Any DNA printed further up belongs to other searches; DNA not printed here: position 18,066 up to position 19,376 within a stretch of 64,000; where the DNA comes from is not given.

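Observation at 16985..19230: Relic rnhA 5' end flanking an inserted segment; HTH regulator with no start codon; CX3CX2C protein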

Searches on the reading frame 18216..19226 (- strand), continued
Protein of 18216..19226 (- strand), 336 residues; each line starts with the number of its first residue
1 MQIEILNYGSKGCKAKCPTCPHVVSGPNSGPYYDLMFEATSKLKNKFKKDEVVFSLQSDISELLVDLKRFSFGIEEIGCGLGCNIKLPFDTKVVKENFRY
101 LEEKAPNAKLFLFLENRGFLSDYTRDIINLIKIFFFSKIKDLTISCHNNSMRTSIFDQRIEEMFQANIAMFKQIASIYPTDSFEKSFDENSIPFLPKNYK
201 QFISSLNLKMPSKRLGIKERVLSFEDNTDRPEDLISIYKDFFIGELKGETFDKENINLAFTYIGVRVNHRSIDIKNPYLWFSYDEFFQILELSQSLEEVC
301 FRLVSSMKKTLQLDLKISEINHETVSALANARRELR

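Call 41: search_solved_structures(query=A3, max_evalue=10, show_alignments=3)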
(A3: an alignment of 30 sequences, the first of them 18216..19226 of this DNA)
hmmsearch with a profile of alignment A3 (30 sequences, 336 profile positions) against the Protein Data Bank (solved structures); distinct sequences matched with E-value up to 10: 5.
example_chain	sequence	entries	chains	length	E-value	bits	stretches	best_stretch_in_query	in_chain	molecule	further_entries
4l37_B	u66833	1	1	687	0.26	13.5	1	50-114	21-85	Arylphorin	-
3wjm_A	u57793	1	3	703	0.27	13.4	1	50-114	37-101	Arylphorin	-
1r30_A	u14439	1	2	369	0.47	12.6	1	10-46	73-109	Biotin synthase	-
1vpy_A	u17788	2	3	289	0.88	11.8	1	86-168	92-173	PROTEIN (hypothetical protein EF0366) | hypothetical protein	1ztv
5myj_BQ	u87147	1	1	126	1.2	11.3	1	141-183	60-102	50S ribosomal protein L17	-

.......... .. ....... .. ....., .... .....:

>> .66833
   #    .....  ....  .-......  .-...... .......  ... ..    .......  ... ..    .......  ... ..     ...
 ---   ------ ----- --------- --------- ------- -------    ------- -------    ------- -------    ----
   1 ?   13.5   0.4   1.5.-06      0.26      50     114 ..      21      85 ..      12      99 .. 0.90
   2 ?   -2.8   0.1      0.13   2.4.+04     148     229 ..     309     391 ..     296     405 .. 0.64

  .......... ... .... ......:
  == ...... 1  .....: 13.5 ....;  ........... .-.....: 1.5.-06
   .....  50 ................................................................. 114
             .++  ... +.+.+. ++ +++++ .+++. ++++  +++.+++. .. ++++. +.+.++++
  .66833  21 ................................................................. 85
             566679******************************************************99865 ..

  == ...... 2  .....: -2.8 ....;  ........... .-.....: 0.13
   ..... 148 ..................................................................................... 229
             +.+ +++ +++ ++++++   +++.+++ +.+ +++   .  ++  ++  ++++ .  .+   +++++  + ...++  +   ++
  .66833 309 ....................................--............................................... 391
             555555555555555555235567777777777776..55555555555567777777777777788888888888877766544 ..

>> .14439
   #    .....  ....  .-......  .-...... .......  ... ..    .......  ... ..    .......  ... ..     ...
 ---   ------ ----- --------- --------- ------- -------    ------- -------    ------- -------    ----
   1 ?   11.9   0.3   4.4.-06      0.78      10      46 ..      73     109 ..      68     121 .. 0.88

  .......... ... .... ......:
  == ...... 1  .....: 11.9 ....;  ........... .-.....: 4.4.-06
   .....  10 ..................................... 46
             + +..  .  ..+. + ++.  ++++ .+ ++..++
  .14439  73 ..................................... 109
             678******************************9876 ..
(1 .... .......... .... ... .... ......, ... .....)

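Call 42: search_solved_structures(query=P0029, max_evalue=10, show_alignments=2)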
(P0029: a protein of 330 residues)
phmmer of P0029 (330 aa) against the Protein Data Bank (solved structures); distinct sequences matched with E-value up to 10: 0.

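Call 45: search_protein_families(library=ncbifam, alignment_id=A3, max_evalue=1)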
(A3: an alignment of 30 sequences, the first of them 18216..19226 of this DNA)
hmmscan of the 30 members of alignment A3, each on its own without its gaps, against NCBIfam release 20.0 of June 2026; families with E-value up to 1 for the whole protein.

A. member 1, window:18216-19226:- (336 aa): 0 families

B. families by the number of members that match (of 30 scanned): 12 families
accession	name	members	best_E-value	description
NF038073.1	rSAM_STM4011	2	0.007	STM4011 family radical SAM protein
NF004937.0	PRK06290.1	1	0.0021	LL-diaminopimelate aminotransferase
NF000428.4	blaFRI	1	0.0093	FRI family carbapenem-hydrolyzing class A beta-lactamase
NF002521.0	PRK01911.1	1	0.022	NAD kinase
NF008885.0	PRK11917.1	1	0.047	bifunctional adhesin/ABC transporter aspartate/glutamate-binding protein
NF045919.1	HphnlacHdxRed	1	0.059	p-hydroxyphenylacetate 3-hydroxylase reductase component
NF009233.0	PRK12583.1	1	0.063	fatty acid CoA ligase family protein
NF001638.0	PRK00418.1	1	0.076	DNA gyrase inhibitor YacG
NF052610.1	macro_16_ester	1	0.077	alpha/beta fold macrolide esterase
NF009673.0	PRK13194.1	1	0.11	pyroglutamyl-peptidase I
NF007364.1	PRK09861.1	1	0.16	lipoprotein NlpA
NF033829.0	plas_excl_MbeD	1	0.17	MbeD family mobilization/exclusion protein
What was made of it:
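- Two members match NCBIfam rSAM_STM4011 (call 45).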

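Call 53: find_encoding_contigs(protein=P0001, flank=6000, max_places=5)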
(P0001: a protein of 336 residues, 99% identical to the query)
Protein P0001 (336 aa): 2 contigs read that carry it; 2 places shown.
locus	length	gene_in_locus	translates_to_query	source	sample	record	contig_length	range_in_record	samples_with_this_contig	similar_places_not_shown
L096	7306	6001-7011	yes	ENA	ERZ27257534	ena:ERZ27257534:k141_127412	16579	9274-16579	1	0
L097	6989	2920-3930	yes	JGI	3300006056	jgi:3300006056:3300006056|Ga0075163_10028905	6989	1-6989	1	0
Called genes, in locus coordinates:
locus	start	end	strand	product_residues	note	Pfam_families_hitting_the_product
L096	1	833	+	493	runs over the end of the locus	-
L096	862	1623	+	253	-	PF00121:TIM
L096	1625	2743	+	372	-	PF00162:PGK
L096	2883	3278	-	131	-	PF11969:DcpS_C, PF01230:HIT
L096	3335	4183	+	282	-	-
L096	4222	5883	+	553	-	PF01368:DHH, PF02272:DHHA1 (weak), PF17768:RecJ_OB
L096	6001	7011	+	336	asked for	-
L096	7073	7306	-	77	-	?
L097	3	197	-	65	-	?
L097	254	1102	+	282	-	-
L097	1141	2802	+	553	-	PF01368:DHH, PF02272:DHHA1 (weak), PF17768:RecJ_OB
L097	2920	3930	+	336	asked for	-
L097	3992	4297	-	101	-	PF12844:HTH_19 (weak), PF13560:HTH_31, PF01381:HTH_3, PF13443:HTH_26 (faint)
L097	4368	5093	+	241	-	PF00075:RNase_H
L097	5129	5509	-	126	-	-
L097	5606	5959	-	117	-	-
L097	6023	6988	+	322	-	?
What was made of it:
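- L097 has recJ, o336, an intact 101-aa HTH and rnhA, with no o199 (call 53).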

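Call 62: search_protein_families(library=phrogs, proteins=[window:18216-19226:-, P0029, P0014, P0035], max_evalue=0.1)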
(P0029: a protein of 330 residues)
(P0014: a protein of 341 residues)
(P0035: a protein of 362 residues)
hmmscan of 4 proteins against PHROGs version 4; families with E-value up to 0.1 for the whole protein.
window:18216-19226:- (336 aa): 0 families

P0029 (330 aa): 2 families
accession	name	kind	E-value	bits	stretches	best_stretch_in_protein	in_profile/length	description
phrog_4090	-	unknown function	0.043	14.6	0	108-152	13-55/71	-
phrog_19233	-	unknown function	0.045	14.6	0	268-299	31-61/136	-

P0014 (341 aa): 0 families

P0035 (362 aa): 0 families

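Call 63: find_related_loci(query=A3, collection=viral_contigs, flank=8000)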
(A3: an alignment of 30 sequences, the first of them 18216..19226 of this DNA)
Query A3 (336 aa) in viral_contigs; peptide patterns used: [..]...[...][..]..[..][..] (x = any residue, [..] = any of these).
31 stretches matched a pattern, but none encodes a relative of the query by tblastn (E <= 1e-3).

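Call 64: find_encoding_contigs(protein=P0029, flank=6000, max_places=3)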
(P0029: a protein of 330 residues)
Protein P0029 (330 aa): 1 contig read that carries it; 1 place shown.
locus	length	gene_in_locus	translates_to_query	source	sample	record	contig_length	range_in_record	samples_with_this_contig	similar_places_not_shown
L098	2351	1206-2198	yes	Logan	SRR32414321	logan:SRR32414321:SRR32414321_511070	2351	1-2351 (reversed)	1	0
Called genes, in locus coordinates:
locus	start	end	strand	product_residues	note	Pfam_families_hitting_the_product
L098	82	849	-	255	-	-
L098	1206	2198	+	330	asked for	PF04055:Radical_SAM (faint)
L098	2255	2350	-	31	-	?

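Call 65: find_encoding_contigs(protein=P0014, flank=6000, max_places=3)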
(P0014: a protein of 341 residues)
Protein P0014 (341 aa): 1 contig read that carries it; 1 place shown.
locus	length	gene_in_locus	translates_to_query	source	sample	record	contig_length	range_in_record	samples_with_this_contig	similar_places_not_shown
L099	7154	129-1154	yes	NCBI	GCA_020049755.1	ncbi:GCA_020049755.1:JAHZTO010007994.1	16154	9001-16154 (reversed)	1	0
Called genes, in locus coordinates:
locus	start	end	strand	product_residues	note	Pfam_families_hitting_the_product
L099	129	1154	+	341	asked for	-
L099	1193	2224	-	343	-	PF01565:FAD_binding_4, PF02873:MurB_C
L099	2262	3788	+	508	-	PF01381:HTH_3, PF13560:HTH_31, PF00275:EPSP_synthase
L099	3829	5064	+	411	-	PF00814:TsaD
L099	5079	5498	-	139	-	-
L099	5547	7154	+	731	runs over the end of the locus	PF00133:tRNA-synt_1, PF09334:tRNA-synt_1g, PF08264:Anticodon_1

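Call 66: search_protein_families(library=pfam, proteins=[P0014, P0015, P0016, P0017, P0018, P0019, P0020, P0021, P0023, P0024], max_evalue=10)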
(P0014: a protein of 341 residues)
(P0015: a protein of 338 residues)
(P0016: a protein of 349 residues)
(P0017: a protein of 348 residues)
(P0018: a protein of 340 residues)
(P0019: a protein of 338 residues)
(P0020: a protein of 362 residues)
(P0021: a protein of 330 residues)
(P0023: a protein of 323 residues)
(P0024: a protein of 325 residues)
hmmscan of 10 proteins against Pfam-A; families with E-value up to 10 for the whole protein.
P0014 (341 aa): 1 family
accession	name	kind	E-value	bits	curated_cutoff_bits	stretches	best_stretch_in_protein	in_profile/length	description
PF02485.27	Branch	-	0.00023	21.2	23.4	1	143-220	93-176/250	Core-2/I-Branching enzyme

P0015 (338 aa): 1 family
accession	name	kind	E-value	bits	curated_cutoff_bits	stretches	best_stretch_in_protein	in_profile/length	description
PF14425.11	Imm3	-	0.62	10.6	25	1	286-334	64-111/119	Immunity protein Imm3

P0016 (349 aa): 1 family
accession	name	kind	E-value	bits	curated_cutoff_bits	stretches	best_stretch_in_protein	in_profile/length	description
PF19302.4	DUF5915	-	0.17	11.9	27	1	284-338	108-161/195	Domain of unknown function (DUF5915)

P0017 (348 aa): 0 families

P0018 (340 aa): 1 family
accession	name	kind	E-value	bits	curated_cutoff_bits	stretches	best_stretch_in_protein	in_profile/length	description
PF21715.3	CggR_N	-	0.038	14.2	30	1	232-271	22-61/71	CggR N-terminal DNA binding domain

P0019 (338 aa): 2 families
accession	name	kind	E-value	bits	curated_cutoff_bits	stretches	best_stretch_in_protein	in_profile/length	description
PF11458.13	Mistic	-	0.18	12.2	26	1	288-335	4-50/74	Membrane-integrating protein Mistic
PF04961.17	FTCD_C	-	0.3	11.2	24.5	1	140-183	48-91/182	Formiminotransferase-cyclodeaminase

P0020 (362 aa): 0 families

P0021 (330 aa): 0 families

P0023 (323 aa): 1 family
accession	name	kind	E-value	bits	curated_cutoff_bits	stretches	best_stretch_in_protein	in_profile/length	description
PF04055.27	Radical_SAM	-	0.1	13.2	29.5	1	7-94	4-101/166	Radical SAM superfamily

P0024 (325 aa): 0 families

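Call 67: find_homologous_proteins(query=A3, max_evalue=0.01)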
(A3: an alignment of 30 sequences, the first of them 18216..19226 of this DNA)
Query A3 (30 sequences) (336 aa, profile of the alignment): 12 proteins with E <= 0.01 among 4395 candidates.
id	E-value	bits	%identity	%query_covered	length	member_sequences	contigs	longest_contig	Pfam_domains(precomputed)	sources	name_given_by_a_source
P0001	1.1e-97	345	99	100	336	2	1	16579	-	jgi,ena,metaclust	metaclust:\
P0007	1.3e-95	338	55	100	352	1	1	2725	-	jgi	jgi:hypothetical protein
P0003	1.8e-95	338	61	100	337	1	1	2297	-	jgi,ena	-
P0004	7.1e-94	333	59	100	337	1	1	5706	-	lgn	-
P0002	3.7e-93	330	61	100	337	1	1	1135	-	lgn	-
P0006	1.0e-92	329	54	99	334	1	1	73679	-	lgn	-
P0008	1.6e-92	328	55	100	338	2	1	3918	-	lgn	-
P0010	1.8e-90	322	49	98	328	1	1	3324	-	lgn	-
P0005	2.4e-90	321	58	100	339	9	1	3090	-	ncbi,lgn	-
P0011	5.3e-89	317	45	100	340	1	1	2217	-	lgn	-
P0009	2.2e-86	308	53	99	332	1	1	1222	-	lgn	-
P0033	1.9e-60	223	21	49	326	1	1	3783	-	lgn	-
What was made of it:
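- Tried and rejected: A second word-indexed search with the wider profile added nothing (call 67).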

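Call 77: search_dna_similar(query=P0029, collection=phages, mode=protein, max_evalue=1, max_rows=10)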
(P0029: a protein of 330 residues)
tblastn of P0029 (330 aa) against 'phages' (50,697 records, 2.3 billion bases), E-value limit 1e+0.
No match.

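Call 78: search_dna_similar(query=window:18216-19226:-, collection=phages, mode=protein, max_evalue=1, max_rows=10)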
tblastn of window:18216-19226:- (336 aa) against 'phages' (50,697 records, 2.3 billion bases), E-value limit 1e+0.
No match.
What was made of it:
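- Tried and rejected: Phage origin: no PHROGs match, no viral contig and no phage tblastn hit for o336 or P0029 (calls 62, 63, 77, 78).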
